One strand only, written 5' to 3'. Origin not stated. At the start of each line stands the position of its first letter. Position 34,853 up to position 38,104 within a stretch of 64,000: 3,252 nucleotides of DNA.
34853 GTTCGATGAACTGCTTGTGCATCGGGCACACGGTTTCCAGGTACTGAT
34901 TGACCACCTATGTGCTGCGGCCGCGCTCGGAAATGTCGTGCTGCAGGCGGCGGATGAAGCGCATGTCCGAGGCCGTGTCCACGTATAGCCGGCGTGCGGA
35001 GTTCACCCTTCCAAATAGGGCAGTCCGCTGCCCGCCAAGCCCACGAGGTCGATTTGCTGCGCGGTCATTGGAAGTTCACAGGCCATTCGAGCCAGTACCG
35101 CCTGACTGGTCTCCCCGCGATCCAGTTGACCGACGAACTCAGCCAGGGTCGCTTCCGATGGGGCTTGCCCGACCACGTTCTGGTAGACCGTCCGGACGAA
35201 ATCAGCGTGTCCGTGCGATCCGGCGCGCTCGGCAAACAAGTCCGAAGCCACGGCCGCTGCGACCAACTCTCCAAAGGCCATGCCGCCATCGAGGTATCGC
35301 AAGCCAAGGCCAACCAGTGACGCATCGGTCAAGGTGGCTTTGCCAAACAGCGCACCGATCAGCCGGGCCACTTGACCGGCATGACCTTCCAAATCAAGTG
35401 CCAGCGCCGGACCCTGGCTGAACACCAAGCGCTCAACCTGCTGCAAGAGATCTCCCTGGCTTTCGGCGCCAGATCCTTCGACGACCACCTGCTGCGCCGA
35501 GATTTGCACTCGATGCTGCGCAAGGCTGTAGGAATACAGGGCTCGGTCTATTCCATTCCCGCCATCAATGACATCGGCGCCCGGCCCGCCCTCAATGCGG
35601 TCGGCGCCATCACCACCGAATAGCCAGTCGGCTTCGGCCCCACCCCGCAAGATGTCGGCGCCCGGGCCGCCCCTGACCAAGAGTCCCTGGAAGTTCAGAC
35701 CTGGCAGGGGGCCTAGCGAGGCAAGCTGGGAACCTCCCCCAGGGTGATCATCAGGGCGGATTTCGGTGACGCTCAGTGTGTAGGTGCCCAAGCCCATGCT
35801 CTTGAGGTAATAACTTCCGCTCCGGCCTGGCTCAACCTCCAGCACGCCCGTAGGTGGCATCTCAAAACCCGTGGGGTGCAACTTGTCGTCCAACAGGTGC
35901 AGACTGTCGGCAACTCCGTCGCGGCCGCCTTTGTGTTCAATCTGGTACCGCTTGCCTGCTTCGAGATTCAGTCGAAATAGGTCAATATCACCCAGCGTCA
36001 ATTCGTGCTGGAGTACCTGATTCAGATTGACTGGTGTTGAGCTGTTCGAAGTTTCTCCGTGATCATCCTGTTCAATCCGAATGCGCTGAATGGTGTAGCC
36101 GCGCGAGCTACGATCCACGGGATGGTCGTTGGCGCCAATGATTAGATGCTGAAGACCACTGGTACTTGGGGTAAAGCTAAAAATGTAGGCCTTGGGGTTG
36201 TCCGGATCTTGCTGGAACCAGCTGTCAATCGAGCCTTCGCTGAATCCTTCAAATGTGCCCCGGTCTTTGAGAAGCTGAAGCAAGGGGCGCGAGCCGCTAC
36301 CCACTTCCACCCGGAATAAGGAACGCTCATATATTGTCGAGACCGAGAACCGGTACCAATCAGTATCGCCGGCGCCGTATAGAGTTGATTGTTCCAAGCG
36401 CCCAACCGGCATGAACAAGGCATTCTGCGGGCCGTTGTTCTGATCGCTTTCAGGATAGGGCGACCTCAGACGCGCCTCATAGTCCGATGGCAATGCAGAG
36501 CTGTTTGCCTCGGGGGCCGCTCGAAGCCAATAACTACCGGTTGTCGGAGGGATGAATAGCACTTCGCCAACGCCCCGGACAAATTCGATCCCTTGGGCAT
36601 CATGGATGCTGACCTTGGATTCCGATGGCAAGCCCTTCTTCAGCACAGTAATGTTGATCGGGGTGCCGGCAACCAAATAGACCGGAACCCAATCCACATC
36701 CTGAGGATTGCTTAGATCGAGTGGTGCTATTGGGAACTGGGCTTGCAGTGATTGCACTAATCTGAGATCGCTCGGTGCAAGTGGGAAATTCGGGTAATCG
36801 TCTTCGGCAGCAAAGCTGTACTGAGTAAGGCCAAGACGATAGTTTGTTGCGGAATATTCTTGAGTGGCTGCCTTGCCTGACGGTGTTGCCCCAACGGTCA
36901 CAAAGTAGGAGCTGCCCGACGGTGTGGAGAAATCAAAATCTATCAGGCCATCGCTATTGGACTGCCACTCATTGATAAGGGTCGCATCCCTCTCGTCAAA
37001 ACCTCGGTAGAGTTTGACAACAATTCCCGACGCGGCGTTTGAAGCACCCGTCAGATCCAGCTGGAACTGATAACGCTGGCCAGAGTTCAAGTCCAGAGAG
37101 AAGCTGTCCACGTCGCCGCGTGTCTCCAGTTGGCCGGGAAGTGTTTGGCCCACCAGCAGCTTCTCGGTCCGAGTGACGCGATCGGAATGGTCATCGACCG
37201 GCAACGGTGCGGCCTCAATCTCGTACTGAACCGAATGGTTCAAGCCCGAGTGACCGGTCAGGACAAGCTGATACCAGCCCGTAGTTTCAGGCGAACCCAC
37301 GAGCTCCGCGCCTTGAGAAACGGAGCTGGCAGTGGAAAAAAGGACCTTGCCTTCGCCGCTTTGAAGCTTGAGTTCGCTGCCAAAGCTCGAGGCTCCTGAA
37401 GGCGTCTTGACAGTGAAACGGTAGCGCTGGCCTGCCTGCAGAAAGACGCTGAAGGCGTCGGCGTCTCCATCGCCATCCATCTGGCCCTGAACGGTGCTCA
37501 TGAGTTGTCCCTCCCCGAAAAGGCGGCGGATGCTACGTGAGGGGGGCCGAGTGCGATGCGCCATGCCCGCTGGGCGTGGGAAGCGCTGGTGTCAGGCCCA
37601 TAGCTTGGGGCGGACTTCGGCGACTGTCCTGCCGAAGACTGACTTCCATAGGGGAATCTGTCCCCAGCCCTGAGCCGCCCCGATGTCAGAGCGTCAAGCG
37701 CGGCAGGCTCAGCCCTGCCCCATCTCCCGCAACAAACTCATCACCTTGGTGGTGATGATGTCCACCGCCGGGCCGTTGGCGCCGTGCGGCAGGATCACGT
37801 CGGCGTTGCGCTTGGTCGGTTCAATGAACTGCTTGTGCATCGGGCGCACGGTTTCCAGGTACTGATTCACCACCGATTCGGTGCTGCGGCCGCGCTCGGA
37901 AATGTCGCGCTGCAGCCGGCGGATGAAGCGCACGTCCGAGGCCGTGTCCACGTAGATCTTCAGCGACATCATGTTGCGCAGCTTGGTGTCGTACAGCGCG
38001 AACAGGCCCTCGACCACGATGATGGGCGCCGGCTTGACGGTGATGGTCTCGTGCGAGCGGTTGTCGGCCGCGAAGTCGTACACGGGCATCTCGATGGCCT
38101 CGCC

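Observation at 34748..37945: RTX/PPC/DUF4214 gene inserted at the 3' end of udk, flanked by ~240-bp direct repeats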

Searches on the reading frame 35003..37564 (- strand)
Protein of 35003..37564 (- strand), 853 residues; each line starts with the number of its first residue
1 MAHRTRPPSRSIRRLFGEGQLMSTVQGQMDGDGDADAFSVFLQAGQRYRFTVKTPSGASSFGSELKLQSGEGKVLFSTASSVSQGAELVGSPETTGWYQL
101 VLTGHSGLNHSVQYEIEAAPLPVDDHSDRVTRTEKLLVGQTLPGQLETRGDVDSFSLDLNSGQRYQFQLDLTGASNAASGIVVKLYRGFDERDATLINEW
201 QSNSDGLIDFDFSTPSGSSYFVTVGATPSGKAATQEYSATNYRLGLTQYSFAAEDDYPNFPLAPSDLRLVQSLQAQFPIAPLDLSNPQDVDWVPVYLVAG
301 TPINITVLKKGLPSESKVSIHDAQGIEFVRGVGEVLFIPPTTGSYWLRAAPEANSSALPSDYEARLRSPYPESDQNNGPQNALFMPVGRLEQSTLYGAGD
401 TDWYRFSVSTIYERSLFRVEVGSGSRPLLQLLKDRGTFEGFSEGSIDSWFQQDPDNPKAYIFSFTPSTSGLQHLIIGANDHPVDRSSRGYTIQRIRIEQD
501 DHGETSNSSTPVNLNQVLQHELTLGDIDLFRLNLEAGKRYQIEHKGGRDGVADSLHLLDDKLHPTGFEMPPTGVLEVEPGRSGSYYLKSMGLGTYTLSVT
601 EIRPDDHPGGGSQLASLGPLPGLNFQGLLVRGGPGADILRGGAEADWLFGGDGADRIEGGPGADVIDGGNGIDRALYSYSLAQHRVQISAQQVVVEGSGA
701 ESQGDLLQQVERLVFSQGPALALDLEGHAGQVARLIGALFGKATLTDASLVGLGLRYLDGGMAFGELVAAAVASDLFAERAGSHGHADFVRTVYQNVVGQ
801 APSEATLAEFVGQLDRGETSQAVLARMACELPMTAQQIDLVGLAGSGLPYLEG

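Call 8: search_protein_families(library=pfam, proteins=[window:35003-37564:-], max_evalue=0.01)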
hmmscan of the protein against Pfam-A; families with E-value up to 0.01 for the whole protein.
window:35003-37564:- (853 aa): 3 families
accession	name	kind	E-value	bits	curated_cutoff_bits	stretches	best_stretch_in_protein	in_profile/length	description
PF00353.25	HemolysinCabind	-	3.7e-15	56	23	2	632-666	2-36/36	RTX calcium-binding nonapeptide repeat (4 copies)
PF04151.21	PPC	-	1.9e-07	32.3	25.9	0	151-224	1-68/70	Bacterial pre-peptidase C-terminal domain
PF13946.11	DUF4214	-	1.9e-06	28.3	23.2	1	771-827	4-62/72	Domain of unknown function (DUF4214)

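Call 27: find_encoding_contigs(protein=window:35003-37564:-, flank=10000, max_places=10)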
Protein window:35003-37564:- (853 aa): no gene with exactly this product is on record in the collection.

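Call 34: find_homologous_proteins(query=window:35003-37564:-, max_evalue=1e-10)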
Query window:35003-37564:- (853 aa): 4 proteins with E <= 1e-10 among 8000 candidates.
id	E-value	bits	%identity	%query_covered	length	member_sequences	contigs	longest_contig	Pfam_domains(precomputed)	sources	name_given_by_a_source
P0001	0.0e+0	1866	100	98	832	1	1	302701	PF04151.22,PF00353.26,PF13946.12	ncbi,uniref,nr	ncbi:DUF4214 domain-containing protein [Inhella proteolytica]|uniref:DUF4214 domain-containing prote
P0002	2.1e-21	94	33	17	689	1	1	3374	PF04151.22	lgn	-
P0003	8.5e-13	66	32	25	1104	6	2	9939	PF08548.18,PF03160.21,PF01483.28,PF00353.26,PF00082.28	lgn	-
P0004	3.2e-12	64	23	68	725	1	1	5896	PF23623.2,PF04151.22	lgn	-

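Call 35: find_encoding_contigs(protein=P0001, flank=10000, max_places=10)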
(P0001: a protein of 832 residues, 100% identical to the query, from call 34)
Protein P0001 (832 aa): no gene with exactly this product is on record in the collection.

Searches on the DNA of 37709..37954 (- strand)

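Call 86: search_dna_similar(query=window:37709-37954:-, collection=plasmids, mode=distant, max_rows=10)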
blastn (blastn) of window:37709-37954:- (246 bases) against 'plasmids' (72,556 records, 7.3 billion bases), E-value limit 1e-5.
Records with a match: 4; places in all: 4; records where one place covers at least 80% of the query: 0.
Best place of each record, by identity: 60-80% 4.
By first word of the organism name: Klebsiella 3; Aeromonas 1.
By predicted mobility (MOB-suite, as given by PLSDB): non-mobilizable 4.
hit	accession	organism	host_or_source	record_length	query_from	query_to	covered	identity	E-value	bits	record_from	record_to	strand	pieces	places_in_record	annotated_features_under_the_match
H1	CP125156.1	Klebsiella pneumoniae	-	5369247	26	179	63%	76.0%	5e-22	112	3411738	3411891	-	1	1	udk: uridine kinase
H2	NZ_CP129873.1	Klebsiella pneumoniae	Homo sapiens,whole organism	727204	31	179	61%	75.8%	6e-21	107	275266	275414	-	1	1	udk: uridine kinase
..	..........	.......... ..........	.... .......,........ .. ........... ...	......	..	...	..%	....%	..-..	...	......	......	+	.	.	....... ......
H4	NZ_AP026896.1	Aeromonas caviae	Microbe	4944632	34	179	59%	71.2%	4e-11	75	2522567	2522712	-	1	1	none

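Call 87: search_dna_similar(query=window:37709-37954:-, collection=phages, mode=distant, max_rows=10)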
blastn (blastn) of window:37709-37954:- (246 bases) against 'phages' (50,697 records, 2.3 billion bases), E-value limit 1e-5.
No match.
